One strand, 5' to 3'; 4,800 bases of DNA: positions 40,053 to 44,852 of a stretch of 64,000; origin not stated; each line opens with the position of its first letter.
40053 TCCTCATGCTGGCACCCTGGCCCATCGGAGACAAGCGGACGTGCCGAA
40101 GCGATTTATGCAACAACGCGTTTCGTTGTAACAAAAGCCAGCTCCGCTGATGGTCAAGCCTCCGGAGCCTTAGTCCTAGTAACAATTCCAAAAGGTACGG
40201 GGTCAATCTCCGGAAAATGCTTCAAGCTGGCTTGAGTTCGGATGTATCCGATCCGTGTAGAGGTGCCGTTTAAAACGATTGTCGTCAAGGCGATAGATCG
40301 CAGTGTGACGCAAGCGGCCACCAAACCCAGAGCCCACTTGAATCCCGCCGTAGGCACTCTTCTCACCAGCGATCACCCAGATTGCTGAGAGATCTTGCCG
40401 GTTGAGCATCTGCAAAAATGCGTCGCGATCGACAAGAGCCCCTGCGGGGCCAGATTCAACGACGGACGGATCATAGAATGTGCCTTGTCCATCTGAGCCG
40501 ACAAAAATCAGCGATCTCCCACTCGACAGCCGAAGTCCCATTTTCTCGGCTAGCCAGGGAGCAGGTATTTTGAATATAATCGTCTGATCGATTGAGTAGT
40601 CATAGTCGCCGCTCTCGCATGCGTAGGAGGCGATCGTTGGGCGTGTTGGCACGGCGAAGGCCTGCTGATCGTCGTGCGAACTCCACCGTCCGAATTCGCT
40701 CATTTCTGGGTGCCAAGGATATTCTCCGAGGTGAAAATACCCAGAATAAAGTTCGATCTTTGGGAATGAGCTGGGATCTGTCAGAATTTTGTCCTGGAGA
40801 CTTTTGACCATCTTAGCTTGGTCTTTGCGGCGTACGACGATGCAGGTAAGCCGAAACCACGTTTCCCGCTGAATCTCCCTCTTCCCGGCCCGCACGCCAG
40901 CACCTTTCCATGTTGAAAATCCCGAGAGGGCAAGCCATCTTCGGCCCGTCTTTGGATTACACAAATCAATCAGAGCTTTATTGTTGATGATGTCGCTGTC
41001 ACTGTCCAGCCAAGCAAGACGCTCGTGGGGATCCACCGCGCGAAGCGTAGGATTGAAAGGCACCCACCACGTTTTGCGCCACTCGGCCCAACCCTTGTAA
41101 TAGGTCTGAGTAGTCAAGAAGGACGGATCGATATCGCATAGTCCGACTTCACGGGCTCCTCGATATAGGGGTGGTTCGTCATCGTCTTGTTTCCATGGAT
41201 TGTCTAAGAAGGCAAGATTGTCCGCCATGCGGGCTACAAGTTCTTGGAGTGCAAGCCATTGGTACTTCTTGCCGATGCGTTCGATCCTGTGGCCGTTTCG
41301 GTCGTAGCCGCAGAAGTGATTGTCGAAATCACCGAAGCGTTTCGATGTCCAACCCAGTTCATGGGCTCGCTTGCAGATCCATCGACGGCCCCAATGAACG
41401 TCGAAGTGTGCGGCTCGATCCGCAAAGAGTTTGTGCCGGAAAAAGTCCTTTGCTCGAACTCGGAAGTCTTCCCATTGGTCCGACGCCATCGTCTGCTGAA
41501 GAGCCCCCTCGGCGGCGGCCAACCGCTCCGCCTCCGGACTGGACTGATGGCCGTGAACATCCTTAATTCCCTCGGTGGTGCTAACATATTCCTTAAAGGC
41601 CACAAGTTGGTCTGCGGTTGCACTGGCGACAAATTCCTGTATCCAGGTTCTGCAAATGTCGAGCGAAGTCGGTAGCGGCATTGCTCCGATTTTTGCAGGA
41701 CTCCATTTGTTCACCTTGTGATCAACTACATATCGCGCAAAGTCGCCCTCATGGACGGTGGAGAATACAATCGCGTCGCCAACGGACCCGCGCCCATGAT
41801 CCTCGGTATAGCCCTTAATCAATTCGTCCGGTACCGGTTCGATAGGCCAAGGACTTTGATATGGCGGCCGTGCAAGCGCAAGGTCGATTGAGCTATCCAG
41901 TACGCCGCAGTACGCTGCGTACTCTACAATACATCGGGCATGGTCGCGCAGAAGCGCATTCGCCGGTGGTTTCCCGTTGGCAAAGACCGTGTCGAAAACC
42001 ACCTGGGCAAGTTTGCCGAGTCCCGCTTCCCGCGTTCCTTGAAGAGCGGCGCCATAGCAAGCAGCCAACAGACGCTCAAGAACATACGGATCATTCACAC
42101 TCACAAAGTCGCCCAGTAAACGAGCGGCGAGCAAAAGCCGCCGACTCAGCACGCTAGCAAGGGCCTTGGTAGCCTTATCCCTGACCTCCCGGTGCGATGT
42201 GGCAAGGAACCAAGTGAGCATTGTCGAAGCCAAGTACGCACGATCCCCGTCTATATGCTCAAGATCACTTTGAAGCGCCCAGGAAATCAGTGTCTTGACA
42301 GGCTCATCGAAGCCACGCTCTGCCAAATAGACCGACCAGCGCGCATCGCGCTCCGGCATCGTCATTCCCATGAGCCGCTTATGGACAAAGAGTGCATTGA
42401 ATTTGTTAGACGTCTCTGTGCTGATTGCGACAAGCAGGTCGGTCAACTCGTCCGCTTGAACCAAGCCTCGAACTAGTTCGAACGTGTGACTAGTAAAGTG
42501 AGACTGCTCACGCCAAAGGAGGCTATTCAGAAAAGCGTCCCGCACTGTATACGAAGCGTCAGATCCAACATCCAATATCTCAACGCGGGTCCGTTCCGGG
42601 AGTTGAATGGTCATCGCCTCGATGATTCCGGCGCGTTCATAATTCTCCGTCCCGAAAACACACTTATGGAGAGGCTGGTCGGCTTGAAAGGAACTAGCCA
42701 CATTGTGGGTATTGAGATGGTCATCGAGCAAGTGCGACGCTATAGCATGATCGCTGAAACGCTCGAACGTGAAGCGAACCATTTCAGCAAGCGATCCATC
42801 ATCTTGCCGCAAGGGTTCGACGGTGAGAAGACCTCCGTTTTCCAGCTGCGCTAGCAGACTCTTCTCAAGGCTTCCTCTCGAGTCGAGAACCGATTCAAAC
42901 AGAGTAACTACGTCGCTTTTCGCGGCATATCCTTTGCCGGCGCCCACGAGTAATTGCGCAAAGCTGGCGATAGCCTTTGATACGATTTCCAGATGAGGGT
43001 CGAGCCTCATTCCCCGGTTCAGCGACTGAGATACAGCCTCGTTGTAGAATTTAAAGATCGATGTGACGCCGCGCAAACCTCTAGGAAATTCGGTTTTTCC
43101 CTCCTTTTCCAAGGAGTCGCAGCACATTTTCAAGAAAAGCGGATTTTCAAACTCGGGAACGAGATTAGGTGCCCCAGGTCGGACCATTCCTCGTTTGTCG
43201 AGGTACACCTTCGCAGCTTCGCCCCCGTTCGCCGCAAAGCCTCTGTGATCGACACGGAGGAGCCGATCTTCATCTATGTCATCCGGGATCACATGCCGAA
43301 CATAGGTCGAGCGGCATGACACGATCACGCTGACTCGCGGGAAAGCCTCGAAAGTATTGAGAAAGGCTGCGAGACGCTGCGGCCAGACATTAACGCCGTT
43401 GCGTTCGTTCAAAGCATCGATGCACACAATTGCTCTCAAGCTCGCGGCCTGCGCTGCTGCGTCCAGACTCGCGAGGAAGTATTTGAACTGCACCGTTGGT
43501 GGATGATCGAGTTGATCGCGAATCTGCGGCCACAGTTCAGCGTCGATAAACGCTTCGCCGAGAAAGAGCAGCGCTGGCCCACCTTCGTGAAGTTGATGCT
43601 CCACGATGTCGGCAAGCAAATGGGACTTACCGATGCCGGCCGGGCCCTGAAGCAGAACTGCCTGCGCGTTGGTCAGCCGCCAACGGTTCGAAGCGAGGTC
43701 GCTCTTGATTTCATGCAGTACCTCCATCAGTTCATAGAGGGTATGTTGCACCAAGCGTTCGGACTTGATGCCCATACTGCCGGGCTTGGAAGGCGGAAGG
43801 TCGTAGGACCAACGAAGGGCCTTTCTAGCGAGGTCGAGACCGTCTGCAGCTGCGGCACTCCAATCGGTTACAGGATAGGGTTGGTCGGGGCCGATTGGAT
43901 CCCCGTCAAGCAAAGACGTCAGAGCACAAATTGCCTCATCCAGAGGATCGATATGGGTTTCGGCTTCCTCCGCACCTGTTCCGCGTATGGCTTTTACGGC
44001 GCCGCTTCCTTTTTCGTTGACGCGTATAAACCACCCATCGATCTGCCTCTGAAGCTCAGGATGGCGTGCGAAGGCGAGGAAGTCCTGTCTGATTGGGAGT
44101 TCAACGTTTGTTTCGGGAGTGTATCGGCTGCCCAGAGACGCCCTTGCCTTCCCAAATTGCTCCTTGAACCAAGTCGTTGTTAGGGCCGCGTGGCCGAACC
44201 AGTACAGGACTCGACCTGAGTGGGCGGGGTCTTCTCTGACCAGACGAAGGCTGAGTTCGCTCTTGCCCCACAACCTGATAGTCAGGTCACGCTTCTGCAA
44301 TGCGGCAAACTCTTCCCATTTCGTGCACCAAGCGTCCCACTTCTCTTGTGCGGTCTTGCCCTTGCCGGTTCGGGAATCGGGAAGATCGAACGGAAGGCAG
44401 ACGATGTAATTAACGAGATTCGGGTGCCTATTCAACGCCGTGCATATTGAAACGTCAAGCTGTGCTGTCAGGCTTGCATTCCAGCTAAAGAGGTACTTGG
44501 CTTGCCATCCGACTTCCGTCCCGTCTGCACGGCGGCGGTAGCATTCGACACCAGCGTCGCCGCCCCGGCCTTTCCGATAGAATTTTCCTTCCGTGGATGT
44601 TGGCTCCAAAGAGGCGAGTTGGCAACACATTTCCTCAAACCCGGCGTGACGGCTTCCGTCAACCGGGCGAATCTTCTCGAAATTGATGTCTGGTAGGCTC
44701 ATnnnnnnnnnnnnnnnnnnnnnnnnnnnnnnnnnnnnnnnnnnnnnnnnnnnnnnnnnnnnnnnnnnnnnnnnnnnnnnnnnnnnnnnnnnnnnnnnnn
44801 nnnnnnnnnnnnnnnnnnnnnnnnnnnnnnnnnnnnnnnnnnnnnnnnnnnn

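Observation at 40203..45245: Avs4-like Mrr-nuclease/STAND defence gene translationally coupled to an hsdS remnant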

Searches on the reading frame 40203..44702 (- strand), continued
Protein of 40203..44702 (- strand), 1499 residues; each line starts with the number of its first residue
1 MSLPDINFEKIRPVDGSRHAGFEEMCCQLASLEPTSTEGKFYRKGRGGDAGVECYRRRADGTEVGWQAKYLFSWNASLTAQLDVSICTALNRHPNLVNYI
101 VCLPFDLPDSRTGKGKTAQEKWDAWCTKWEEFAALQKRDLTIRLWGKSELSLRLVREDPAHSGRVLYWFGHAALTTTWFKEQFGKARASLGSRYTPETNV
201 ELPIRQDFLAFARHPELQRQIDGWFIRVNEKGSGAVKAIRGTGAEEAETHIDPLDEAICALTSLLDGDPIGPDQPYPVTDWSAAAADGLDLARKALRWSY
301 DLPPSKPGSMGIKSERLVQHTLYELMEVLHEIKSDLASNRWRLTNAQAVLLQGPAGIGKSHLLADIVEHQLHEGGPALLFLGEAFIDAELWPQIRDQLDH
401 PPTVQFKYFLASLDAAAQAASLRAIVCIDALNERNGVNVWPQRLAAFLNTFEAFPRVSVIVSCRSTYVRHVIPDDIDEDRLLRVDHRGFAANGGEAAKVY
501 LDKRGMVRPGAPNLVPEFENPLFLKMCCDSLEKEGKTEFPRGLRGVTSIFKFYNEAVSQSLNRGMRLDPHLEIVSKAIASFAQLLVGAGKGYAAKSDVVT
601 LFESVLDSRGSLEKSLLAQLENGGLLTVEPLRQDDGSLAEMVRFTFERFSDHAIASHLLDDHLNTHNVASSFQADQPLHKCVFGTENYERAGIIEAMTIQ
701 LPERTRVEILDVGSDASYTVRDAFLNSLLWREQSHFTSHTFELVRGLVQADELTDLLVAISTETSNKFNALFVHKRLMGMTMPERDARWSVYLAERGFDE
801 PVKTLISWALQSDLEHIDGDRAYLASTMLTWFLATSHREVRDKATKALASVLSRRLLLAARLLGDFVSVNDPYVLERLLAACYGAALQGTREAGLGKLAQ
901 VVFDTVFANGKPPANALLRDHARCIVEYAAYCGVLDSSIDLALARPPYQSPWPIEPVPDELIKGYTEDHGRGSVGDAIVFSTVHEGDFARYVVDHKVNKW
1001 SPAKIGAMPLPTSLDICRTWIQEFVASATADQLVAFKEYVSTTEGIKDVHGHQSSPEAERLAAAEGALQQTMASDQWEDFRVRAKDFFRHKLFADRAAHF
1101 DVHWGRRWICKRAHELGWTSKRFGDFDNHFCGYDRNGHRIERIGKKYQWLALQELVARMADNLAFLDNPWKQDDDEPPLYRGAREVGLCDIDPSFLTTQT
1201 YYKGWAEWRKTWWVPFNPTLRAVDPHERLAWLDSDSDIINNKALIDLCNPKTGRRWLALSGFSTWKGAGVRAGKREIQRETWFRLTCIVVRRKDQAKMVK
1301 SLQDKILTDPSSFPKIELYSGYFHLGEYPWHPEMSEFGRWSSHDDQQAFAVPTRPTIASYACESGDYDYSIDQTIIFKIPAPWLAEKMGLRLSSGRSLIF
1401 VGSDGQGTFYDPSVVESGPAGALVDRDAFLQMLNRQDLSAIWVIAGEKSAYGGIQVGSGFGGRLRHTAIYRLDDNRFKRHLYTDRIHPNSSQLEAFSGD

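Call 46: find_encoding_contigs(protein=P0056, flank=8000, max_places=1)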
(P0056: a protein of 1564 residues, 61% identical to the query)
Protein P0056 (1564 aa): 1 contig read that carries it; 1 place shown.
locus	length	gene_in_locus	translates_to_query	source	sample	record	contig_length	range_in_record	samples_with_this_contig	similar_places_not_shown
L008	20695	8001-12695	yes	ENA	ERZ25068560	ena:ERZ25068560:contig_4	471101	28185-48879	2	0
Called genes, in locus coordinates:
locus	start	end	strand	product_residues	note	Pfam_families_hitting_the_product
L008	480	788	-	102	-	-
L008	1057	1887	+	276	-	PF00313:CSD, PF08206:OB_RNB (faint), PF00313:CSD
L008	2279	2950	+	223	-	PF03695:UPF0149, PF02810:SEC-C (weak)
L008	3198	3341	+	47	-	PF22513:FitA-like_RHH (weak)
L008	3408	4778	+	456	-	PF01244:Peptidase_M19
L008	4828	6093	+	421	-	PF10987:DUF2806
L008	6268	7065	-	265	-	PF13091:PLDc_2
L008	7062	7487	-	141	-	PF09369:MZB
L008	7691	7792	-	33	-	-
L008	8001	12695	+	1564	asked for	-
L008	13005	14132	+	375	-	-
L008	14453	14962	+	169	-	-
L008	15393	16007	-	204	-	-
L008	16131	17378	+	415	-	PF00078:RVT_1, PF08388:GIIM (weak)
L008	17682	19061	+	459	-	PF00282:Pyridoxal_deC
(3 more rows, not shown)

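Call 47: find_encoding_contigs(protein=P0078, flank=8000, max_places=1)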
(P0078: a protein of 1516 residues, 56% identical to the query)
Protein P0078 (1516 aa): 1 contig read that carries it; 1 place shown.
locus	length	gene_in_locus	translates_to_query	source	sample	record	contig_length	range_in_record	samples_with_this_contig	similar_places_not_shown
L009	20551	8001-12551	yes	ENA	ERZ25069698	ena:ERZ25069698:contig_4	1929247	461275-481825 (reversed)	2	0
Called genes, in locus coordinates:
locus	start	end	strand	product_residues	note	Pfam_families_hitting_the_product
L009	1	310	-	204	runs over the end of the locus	-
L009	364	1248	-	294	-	-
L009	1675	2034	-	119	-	PF00816:Histone_HNS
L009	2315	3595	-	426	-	PF10117:McrBC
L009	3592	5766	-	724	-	PF00589:Phage_integrase (weak), PF00004:AAA (faint), PF07728:AAA_5, PF28529:McrB_lid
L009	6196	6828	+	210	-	-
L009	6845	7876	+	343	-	PF01381:HTH_3, PF13560:HTH_31 (weak), PF06114:Peptidase_M78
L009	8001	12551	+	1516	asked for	-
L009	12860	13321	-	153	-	PF13442:Cytochrome_CBB3, PF00034:Cytochrom_C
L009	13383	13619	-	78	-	-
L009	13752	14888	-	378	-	-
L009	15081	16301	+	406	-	-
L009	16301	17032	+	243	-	-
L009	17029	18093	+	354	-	PF09617:Cas_GSU0053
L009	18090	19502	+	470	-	PF09609:Cas_GSU0054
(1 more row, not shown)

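Call 48: find_encoding_contigs(protein=P0098, flank=8000, max_places=1)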
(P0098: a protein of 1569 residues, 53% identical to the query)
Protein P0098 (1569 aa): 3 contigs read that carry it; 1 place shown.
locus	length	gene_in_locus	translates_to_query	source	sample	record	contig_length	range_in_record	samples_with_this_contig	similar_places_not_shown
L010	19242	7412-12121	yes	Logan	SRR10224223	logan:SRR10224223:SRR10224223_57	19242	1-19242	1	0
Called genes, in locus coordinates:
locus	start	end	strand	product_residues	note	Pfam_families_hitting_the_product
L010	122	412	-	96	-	-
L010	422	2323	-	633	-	PF01734:Patatin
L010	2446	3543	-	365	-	PF05970:PIF1, PF13604:AAA_30, PF13245:AAA_19, PF01443:Viral_helicase1 (faint), PF13538:UvrD_C_2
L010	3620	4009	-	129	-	-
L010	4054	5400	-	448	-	PF04055:Radical_SAM, PF06969:HemN_C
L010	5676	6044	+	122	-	-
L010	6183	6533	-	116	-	-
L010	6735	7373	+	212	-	PF00072:Response_reg, PF00196:GerE, PF08281:Sigma70_r4_2 (weak)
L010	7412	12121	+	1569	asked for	-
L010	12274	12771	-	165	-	PF00071:Ras, PF08477:Roc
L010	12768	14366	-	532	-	PF00691:OmpA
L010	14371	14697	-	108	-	-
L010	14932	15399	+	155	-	PF00216:Bac_DNA_binding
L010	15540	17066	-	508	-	PF00501:AMP-binding, PF13193:AMP-binding_C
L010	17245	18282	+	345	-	PF01757:Acyl_transf_3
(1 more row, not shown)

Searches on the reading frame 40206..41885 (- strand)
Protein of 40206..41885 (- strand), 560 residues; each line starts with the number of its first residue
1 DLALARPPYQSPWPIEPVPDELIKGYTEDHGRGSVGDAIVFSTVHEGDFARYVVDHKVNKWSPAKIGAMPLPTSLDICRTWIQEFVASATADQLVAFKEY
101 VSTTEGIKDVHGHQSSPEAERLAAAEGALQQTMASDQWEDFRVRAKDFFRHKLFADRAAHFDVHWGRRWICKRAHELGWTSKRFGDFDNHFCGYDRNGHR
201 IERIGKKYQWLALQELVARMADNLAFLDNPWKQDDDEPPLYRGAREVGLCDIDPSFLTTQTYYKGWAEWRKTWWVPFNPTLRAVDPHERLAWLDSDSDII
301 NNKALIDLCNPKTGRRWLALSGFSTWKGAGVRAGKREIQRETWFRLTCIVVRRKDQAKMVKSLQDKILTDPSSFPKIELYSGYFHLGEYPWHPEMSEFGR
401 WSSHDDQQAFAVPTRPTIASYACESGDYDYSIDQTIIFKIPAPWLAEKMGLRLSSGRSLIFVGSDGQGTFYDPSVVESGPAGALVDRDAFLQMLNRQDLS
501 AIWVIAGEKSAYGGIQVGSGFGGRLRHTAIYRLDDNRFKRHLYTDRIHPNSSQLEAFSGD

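Call 44: search_solved_structures(query=window:40206-41885:-, max_evalue=0.001, show_alignments=1)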
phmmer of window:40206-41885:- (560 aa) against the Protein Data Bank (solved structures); distinct sequences matched with E-value up to 0.001: 1.
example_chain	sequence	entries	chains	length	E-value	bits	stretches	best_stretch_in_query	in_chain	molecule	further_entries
9o4e_A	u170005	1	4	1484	1.1e-36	129.6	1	2-537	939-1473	AVAST type 2 anti-phage system protein Avs2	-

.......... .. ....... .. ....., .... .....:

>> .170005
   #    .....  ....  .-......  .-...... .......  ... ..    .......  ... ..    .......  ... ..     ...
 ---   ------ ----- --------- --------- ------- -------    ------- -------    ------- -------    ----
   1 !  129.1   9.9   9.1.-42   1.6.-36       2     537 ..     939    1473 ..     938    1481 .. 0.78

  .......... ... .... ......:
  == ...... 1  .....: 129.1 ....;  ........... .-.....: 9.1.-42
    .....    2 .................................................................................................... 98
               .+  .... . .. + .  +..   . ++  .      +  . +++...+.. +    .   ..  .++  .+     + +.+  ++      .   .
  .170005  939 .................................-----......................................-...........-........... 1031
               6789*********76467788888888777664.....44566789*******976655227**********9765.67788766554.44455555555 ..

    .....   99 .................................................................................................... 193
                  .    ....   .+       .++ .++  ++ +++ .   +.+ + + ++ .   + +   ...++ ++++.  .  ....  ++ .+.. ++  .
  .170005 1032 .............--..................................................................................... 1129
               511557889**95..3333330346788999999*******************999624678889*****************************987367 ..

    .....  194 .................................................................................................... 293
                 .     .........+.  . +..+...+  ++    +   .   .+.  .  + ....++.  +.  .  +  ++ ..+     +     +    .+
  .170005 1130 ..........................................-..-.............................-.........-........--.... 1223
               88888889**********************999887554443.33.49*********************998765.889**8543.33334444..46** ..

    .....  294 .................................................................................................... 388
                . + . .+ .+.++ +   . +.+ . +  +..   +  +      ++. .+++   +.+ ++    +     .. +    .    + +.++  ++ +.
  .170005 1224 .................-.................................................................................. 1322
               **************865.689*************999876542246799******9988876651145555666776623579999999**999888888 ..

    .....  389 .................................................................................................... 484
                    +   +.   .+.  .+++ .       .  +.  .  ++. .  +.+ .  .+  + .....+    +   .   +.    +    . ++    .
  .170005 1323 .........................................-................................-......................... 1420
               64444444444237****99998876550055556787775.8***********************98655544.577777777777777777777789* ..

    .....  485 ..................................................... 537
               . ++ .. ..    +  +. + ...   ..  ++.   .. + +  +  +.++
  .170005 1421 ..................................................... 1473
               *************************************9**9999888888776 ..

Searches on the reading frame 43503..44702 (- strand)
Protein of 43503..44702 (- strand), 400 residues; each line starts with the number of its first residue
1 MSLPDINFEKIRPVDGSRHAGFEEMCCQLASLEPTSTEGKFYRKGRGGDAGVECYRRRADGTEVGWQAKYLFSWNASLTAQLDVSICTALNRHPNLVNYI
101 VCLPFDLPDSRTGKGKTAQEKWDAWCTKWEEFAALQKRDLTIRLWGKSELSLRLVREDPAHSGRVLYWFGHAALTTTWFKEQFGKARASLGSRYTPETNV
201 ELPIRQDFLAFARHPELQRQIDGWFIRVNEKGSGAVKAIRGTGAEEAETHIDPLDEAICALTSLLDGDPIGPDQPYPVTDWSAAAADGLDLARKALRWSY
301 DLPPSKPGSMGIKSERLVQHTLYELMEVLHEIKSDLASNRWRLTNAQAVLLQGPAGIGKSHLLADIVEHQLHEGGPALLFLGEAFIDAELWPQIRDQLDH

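Call 70: find_related_loci(query=window:43503-44702:-, collection=metagenome_contigs, flank=7000)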
Query window:43503-44702:- (400 aa) in metagenome_contigs; peptide patterns used: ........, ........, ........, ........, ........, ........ (x = any residue, [..] = any of these).
141 stretches matched a pattern; 2 encode a relative of the query (tblastn E <= 1e-3); 2 distinct loci.
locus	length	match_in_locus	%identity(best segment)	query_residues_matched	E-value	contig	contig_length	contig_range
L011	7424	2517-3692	50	1-399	2e-127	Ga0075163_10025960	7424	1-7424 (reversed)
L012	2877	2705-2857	59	6-55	2e-13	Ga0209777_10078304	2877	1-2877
